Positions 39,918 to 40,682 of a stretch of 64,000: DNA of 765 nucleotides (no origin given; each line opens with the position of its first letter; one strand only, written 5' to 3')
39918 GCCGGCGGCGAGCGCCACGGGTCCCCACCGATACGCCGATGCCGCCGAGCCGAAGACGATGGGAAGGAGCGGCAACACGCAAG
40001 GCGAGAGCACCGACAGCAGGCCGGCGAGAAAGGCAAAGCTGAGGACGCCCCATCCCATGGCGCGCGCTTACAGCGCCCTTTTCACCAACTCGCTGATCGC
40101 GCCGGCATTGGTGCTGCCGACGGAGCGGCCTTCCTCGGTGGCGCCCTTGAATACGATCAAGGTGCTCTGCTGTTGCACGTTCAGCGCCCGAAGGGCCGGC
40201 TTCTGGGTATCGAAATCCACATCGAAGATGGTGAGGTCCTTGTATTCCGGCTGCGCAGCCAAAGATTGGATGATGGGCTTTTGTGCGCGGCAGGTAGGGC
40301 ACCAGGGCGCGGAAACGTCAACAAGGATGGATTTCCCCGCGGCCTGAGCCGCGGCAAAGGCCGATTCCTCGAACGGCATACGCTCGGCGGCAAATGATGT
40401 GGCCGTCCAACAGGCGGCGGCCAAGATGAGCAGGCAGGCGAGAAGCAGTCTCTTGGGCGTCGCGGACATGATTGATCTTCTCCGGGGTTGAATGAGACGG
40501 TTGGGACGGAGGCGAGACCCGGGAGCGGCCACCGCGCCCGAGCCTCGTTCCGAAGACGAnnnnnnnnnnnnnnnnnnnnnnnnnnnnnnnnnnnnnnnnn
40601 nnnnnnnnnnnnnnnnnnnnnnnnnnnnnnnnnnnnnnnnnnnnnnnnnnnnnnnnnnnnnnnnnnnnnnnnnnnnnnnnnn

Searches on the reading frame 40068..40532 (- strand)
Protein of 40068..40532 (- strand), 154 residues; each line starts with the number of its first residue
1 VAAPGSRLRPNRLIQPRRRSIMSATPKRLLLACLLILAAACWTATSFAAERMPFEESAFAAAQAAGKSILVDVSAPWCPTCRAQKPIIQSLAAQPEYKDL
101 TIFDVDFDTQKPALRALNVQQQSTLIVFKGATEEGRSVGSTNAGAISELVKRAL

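Call 3: search_protein_families(library=pfam, proteins=[window:40068-40532:-], max_evalue=1)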
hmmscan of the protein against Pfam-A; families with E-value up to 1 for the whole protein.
window:40068-40532:- (154 aa): 10 families
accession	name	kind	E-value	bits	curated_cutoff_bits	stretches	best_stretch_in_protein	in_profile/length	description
PF00085.26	Thioredoxin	-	5.5e-13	49.3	23.5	1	57-151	8-102/103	Thioredoxin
PF13899.12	Thioredoxin_7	-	4e-06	27.3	27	1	56-83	7-34/83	Thioredoxin-like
PF08534.16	Redoxin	-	7.1e-05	23.1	26.6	1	52-119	14-83/148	Redoxin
PF13098.12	Thioredoxin_2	-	0.0019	19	27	1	63-111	2-54/104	Thioredoxin-like domain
PF00578.27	AhpC-TSA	-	0.0034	17.7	26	1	46-118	7-77/124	AhpC/TSA family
PF24241.1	Deam_C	-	0.027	14.8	27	1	57-110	68-119/136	Putative cytidine deaminase, C-terminal domain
PF13905.12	Thioredoxin_8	-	0.065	14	27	1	66-114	1-50/94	Thioredoxin-like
PF03190.21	Thioredox_DsbH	-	0.12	12.8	27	1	52-82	23-53/163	Protein of unknown function, DUF255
PF13728.12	TraF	-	0.14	12.4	23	1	55-109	118-169/224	F plasmid transfer operon protein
PF20029.6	DUF6436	-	0.19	11.9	27.3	1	57-140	11-101/133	Domain of unknown function (DUF6436)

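Call 4: search_protein_families(library=ncbifam, proteins=[window:40068-40532:-], max_evalue=1)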
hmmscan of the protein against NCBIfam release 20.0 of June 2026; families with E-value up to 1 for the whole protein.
window:40068-40532:- (154 aa): 16 families
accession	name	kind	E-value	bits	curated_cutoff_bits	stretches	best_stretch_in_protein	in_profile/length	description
TIGR01068.1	thioredoxin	equivalog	1e-13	51.3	96.8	1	59-152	6-99/101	thioredoxin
TIGR01126.1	pdi_dom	equivalog_domain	1.7e-08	34.6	107.2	1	64-151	11-102/105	protein disulfide-isomerase domain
TIGR00385.1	dsbE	subfamily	9.1e-07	28.6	123.15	1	62-117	59-111/173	DsbE family thiol:disulfide interchange protein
NF047696.1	ThlDiSintTplARhiz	equivalog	2.1e-06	27.7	230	1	60-112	91-143/219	thiol:disulfide interchange protein TlpA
NF006898.0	PRK09381.1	equivalog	2.4e-06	27.9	138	1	65-150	20-104/109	thioredoxin TrxA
NF008229.0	PRK10996.1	equivalog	6.4e-06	25.9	125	1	62-130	48-115/141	thioredoxin TrxC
NF011941.0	PRK15412.1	equivalog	1.7e-05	24.4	359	1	63-94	65-96/185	thiol:disulfide interchange protein DsbE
TIGR01130.1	ER_PDI_fam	subfamily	0.00015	21.5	344.25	1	65-128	362-424/476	protein disulfide-isomerase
NF045694.1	seleno_TsoB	exception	0.00019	19.6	805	1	33-87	441-495/572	rhodanese/DsbD fusion-like selenoprotein TsoB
TIGR02661.1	MauD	equivalog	0.0013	18.2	188.6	1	60-115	68-123/189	methylamine dehydrogenase accessory protein MauD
NF001419.0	PRK00293.1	subfamily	0.0016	17.1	330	1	56-150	467-569/574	protein-disulfide reductase DsbD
NF041202.1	StoA_CxxC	exception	0.0039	17.1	210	1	29-96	6-82/163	endospore biogenesis thiol-disulfide oxidoreductase StoA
NF002854.0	PRK03147.1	subfamily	0.0042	17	170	1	44-114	42-110/176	thiol-disulfide oxidoreductase ResA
NF041054.1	WAxxUGC_long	equivalog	0.0077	15.5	300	1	54-112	92-149/354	ResA-like WAxxUGC motif-containing protein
TIGR00424.1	APS_reduc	equivalog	0.059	12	553.2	1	68-130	374-438/464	5'-adenylylsulfate reductase, thioredoxin-independent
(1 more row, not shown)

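Call 28: find_related_loci(query=A2, collection=metagenome_contigs, flank=10000)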
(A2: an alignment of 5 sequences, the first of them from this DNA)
Query A2 (133 aa) in metagenome_contigs; peptide patterns used: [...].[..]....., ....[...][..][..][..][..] (x = any residue, [..] = any of these).
600 stretches matched a pattern (row limit reached: there are more); 451 encode a relative of the query (tblastn E <= 1e-3); the best 80 are kept; 80 distinct loci.
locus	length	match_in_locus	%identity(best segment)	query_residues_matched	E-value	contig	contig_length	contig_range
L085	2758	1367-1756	72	4-133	2e-61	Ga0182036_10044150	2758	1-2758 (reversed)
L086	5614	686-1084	68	1-133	1e-58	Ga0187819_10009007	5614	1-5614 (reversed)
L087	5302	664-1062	67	1-133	3e-58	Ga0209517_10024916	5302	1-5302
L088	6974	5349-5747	66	1-133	8e-58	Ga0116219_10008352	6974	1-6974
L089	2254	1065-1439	70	9-133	2e-56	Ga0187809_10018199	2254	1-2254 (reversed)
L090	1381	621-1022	59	1-133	2e-50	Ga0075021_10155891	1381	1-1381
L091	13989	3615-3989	60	14-133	3e-44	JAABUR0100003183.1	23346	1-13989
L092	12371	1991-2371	60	6-133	3e-44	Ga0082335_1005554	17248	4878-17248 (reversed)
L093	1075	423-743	64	27-133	1e-44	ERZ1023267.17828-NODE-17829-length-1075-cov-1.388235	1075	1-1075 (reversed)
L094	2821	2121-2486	58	8-133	1e-42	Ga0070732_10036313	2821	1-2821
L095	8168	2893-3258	58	8-133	2e-42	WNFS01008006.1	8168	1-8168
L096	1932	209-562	58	16-133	4e-42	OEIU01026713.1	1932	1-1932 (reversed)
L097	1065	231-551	62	27-133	3e-44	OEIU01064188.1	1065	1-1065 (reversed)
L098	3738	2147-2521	53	6-133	1e-41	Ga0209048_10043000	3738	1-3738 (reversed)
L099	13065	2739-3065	60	25-133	4e-41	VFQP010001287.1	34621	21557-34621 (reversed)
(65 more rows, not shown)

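Call 56: search_solved_structures(query=window:40068-40469:-, max_evalue=0.001)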
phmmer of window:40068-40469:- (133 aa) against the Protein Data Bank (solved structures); distinct sequences matched with E-value up to 0.001: 175 (the best 60 are shown).
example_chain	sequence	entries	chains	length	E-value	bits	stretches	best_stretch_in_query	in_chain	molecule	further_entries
5zpv_A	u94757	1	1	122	6.3e-27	97.3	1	25-130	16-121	Thioredoxin (H-type,TRX-H)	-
5zf2_A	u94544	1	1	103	2.7e-26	95.2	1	32-130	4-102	Thioredoxin (H-type,TRX-H)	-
2i1u_A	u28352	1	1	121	1.2e-09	41.6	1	35-125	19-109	Thioredoxin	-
2l4q_A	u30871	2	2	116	1.2e-09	41.5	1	35-125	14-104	Thioredoxin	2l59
2hsy_A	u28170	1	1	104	1.6e-09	41.1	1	37-127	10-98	Thioredoxin II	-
2fa4_A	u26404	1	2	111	2e-09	40.9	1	37-127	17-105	Thioredoxin II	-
1m7t_A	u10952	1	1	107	3.5e-09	40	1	37-129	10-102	Chimera of Human and E. coli thioredoxin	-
8eoj_A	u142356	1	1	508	3.8e-09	39.9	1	9-108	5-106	Protein disulfide-isomerase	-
6zom_A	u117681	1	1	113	6.3e-09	39.2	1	42-130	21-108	Thioredoxin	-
5vo7_A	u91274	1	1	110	1.2e-08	38.3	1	41-126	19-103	Thioredoxin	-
4ulx_A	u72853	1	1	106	1.6e-08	38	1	43-130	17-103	LPBCA-L89K THIOREDOXIN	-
8eky_M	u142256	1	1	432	1.6e-08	37.9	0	49-120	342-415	Thioredoxin domain-containing protein 5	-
1ti3_A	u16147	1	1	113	1.9e-08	37.7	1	37-129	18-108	thioredoxin H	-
4pob_A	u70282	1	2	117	2.7e-08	37.2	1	42-125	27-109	Thioredoxin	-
2yj7_A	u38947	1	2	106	3e-08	37.1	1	43-130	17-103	LPBCA THIOREDOXIN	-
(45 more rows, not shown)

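Call 59: search_solved_structures(query=window:40068-40469:-, max_evalue=1e-20, show_alignments=2)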
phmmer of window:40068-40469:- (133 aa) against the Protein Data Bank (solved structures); distinct sequences matched with E-value up to 1e-20: 2.
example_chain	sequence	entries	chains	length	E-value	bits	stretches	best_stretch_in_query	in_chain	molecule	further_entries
5zpv_A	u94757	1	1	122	6.3e-27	97.3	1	25-130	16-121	Thioredoxin (H-type,TRX-H)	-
5zf2_A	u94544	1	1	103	2.7e-26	95.2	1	32-130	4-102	Thioredoxin (H-type,TRX-H)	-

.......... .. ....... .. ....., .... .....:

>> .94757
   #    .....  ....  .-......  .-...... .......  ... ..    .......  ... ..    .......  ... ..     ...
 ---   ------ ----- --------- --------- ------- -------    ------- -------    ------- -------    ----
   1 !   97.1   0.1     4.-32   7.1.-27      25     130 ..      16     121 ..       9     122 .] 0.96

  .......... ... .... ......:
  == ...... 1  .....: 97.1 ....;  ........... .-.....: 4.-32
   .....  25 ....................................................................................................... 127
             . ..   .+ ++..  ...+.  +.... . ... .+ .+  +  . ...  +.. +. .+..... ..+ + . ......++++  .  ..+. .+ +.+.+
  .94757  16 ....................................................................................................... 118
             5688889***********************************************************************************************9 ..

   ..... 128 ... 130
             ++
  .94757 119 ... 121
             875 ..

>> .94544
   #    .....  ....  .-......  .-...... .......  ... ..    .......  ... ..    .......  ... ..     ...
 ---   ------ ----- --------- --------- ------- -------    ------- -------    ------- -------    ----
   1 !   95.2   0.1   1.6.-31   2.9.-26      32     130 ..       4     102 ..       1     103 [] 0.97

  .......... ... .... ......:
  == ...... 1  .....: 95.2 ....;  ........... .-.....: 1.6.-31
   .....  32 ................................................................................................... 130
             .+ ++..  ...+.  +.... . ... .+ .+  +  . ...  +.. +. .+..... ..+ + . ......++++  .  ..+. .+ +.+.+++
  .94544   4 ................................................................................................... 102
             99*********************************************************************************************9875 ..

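Call 70: search_dna_similar(query=window:40068-40469:-, collection=plasmids, mode=protein, max_evalue=1e-15, max_rows=40)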
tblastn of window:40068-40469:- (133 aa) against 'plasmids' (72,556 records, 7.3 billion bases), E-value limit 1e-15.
Records with a match: 70; places in all: 71; records where one place covers at least 80% of the query: 0.
Best place of each record, by identity: <60% 70.
By first word of the organism name: Burkholderia 50; Rhizobium 4; Paraburkholderia 3; Pasteurella 3; Mesorhizobium 2; Sinorhizobium 2; Methylobacterium 2; Comamonadaceae 1; Thiothrix 1; Cupriavidus 1; and 1 more.
By predicted mobility (MOB-suite, as given by PLSDB): non-mobilizable 51; conjugative 11; mobilizable 8.
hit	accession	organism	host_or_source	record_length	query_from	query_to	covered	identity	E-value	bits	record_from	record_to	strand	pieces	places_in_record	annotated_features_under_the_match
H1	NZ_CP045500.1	Mesorhizobium sp. INR15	pure culture,nutrient broth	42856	29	129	76%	57.4%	4e-28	114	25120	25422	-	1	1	thioredoxin family protein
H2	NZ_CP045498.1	Mesorhizobium sp. INR15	pure culture,nutrient broth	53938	29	129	76%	57.4%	4e-28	114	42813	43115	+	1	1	thioredoxin family protein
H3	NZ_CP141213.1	Sinorhizobium meliloti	alfalfa,Isolate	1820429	29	133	79%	54.3%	2e-27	112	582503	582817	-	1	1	none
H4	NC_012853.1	Rhizobium leguminosarum bv. trifolii WSM1325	-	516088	29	133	79%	52.4%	4e-26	108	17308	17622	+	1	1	thioredoxin family protein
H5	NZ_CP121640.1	Rhizobium leguminosarum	Trifolium ambiguum,cell culture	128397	29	133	79%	52.4%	4e-26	108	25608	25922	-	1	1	thioredoxin family protein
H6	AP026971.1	Comamonadaceae bacterium OS-4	-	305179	29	133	79%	49.5%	8e-28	113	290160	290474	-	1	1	hypothetical protein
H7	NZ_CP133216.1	Thiothrix subterranea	hydrogen sulfide spring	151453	31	132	77%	49.0%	8e-21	94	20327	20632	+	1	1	thioredoxin family protein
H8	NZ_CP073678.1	Cupriavidus sp. KK10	Isolate,A bacterial consortium from ...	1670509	29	131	77%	48.5%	7e-25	105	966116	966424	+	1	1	none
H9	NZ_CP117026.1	Sphingomonas hankookensis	Pure isolate,Tap water (bathroom)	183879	32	133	77%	48.0%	7e-22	97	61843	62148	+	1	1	thioredoxin family protein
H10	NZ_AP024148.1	Methylobacterium indicum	-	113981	45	133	67%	53.9%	4e-25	105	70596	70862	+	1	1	thioredoxin family protein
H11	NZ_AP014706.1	Methylobacterium aquaticum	-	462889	45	133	67%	53.9%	4e-25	105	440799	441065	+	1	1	thioredoxin family protein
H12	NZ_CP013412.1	Burkholderia thailandensis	environmental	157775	32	133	77%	45.1%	2e-19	90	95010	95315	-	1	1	thioredoxin family protein | cytochrome c biogenesis CcdA family protein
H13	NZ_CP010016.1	Burkholderia thailandensis 34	-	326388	32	133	77%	45.1%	2e-19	90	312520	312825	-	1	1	thioredoxin family protein | cytochrome c biogenesis CcdA family protein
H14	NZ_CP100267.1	Burkholderia glumae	cell culture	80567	32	133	77%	44.1%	5e-19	89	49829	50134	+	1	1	thioredoxin family protein | cytochrome c biogenesis CcdA family protein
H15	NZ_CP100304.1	Burkholderia glumae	cell culture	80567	32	133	77%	44.1%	5e-19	89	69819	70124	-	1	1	thioredoxin family protein | cytochrome c biogenesis CcdA family protein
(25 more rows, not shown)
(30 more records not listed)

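Call 72: get_annotated_region(hit=H1, flank=6000)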
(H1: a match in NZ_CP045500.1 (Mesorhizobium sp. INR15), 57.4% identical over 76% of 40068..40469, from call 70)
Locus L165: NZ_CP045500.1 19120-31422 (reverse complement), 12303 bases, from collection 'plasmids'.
description: Mesorhizobium sp. INR15 plasmid unnamed4
organism: Mesorhizobium sp. INR15 (NCBI taxid 2654248)
taxonomy: Bacteria; Pseudomonadota; Alphaproteobacteria; Hyphomicrobiales; Phyllobacteriaceae; Mesorhizobium; Mesorhizobium sp. INR15
host: -; source: pure culture,nutrient broth; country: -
typing (MOB-suite, as given by PLSDB): non-mobilizable
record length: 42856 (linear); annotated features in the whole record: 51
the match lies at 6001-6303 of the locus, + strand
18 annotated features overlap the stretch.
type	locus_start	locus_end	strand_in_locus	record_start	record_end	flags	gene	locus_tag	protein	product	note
CDS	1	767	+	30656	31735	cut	-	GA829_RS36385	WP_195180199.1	Gfo/Idh/MocA family oxidoreductase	-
CDS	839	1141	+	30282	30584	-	-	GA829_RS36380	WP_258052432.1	antibiotic biosynthesis monooxygenase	-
CDS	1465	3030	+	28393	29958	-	-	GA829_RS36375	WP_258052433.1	hypothetical protein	-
CDS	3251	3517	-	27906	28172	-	-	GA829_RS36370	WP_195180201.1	hypothetical protein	-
CDS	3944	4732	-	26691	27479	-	-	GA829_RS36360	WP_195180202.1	nucleoside phosphorylase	-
CDS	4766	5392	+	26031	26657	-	-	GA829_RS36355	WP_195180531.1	class I SAM-dependent methyltransferase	-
CDS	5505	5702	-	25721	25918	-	-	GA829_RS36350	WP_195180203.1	integrase core domain-containing protein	GO:0015074 - DNA integration [Evidence IEA]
CDS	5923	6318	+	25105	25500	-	-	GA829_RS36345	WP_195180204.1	thioredoxin family protein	-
CDS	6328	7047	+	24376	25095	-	-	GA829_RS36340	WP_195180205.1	cytochrome c biogenesis CcdA family protein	-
CDS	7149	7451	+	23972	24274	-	-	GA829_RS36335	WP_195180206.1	hypothetical protein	-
CDS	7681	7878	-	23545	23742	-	-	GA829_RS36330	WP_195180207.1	hypothetical protein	-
CDS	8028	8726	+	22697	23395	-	-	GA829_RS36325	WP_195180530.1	DUF2270 domain-containing protein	-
CDS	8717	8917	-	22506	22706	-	-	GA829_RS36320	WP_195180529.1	hypothetical protein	-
CDS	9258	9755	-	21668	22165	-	-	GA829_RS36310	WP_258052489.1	plastocyanin/azurin family copper-binding protein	-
CDS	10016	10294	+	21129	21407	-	-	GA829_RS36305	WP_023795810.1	PepSY domain-containing protein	-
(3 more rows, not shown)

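Call 73: get_annotated_region(hit=H4, flank=6000)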
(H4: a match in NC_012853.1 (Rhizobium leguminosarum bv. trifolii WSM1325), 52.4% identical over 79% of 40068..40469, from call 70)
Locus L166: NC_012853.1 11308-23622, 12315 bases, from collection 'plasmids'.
description: Rhizobium leguminosarum bv. trifolii WSM1325 plasmid pR132503, complete sequence
organism: Rhizobium leguminosarum bv. trifolii WSM1325 (NCBI taxid 395491)
taxonomy: Bacteria; Pseudomonadota; Alphaproteobacteria; Hyphomicrobiales; Rhizobiaceae; Rhizobium; Rhizobium leguminosarum; Rhizobium leguminosarum bv. trifolii WSM1325
host: -; source: -; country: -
typing (MOB-suite, as given by PLSDB): conjugative; replicon rep_cluster_32; relaxase MOBQ; mating-pair formation MPF_T
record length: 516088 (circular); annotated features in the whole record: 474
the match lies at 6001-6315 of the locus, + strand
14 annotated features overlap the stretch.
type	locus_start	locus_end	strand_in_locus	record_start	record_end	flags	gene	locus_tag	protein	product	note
CDS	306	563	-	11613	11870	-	-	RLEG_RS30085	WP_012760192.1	DUF982 domain-containing protein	-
CDS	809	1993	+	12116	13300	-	-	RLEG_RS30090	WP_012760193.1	FAD-binding domain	-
CDS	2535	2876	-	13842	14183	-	-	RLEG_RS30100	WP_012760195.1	hypothetical protein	-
CDS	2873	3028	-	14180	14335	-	-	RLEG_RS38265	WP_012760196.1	hypothetical protein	-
CDS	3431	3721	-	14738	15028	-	-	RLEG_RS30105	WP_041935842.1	hypothetical protein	-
CDS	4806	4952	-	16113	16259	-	-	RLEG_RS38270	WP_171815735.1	hypothetical protein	-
CDS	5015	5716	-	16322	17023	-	-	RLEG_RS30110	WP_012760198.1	DUF1223 domain-containing protein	-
CDS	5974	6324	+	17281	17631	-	-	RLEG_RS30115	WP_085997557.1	thioredoxin family protein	-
CDS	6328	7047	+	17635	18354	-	-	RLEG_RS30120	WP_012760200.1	cytochrome c biogenesis protein CcdA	GO:0017004 - cytochrome complex assembly [Evidence IEA]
CDS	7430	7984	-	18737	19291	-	-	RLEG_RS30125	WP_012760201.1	hypothetical protein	-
CDS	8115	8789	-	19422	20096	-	-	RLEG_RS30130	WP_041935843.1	transcriptional regulator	-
CDS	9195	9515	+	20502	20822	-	-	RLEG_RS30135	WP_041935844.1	hypothetical protein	-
CDS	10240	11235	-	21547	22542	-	-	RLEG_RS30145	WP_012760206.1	hypothetical protein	-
CDS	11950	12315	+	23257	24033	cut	-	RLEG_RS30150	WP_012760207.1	hypothetical protein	-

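Call 74: get_annotated_region(hit=H14, flank=6000)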
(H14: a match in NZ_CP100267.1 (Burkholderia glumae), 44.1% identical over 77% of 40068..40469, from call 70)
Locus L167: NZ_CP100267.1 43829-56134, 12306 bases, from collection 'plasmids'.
description: Burkholderia glumae strain BGR79S plasmid p79s4p, complete sequence
organism: Burkholderia glumae (NCBI taxid 337)
taxonomy: Bacteria; Pseudomonadota; Betaproteobacteria; Burkholderiales; Burkholderiaceae; Burkholderia; Burkholderia glumae
host: -; source: cell culture; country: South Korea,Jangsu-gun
typing (MOB-suite, as given by PLSDB): non-mobilizable
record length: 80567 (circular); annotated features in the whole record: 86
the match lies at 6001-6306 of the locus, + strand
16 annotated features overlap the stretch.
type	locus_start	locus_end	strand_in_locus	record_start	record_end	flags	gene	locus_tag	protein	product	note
CDS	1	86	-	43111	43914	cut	-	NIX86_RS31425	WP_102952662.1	DUF547 domain-containing protein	-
CDS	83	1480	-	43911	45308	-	-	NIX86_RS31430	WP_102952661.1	radical SAM protein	-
CDS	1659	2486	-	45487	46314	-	-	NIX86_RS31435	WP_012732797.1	YiiX/YebB-like N1pC/P60 family cysteine hydrolase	-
CDS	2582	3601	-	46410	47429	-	-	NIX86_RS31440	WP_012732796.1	hypothetical protein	-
CDS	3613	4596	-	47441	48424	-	arsS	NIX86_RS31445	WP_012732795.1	arsenosugar biosynthesis radical SAM (seleno)protein ArsS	-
CDS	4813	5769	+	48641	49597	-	-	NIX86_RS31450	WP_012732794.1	hypothetical protein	-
CDS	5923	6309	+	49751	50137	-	-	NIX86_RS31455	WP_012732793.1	thioredoxin family protein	-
CDS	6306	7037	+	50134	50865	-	-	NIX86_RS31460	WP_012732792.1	cytochrome c biogenesis CcdA family protein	-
CDS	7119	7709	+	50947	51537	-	-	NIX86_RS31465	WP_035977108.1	sigma-70 family RNA polymerase sigma factor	GO:0006352 - DNA-templated transcription initiation [Evidence IEA]; GO:0006355 - regulation of DNA-templated ...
CDS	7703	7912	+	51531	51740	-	-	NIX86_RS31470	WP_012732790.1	zf-HC2 domain-containing protein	-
CDS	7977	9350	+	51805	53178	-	-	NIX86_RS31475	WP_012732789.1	MFS transporter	GO:0055085 - transmembrane transport [Evidence IEA]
CDS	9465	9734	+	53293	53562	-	-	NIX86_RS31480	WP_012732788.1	hypothetical protein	-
CDS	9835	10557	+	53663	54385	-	-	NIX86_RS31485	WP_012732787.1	hypothetical protein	-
CDS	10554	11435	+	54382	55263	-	-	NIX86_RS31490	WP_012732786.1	S-methyl-5'-thioadenosine phosphorylase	-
CDS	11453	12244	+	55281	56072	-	-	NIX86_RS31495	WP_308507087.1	TIGR04283 family arsenosugar biosynthesis glycosyltransferase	GO:0009058 - biosynthetic process [Evidence IEA]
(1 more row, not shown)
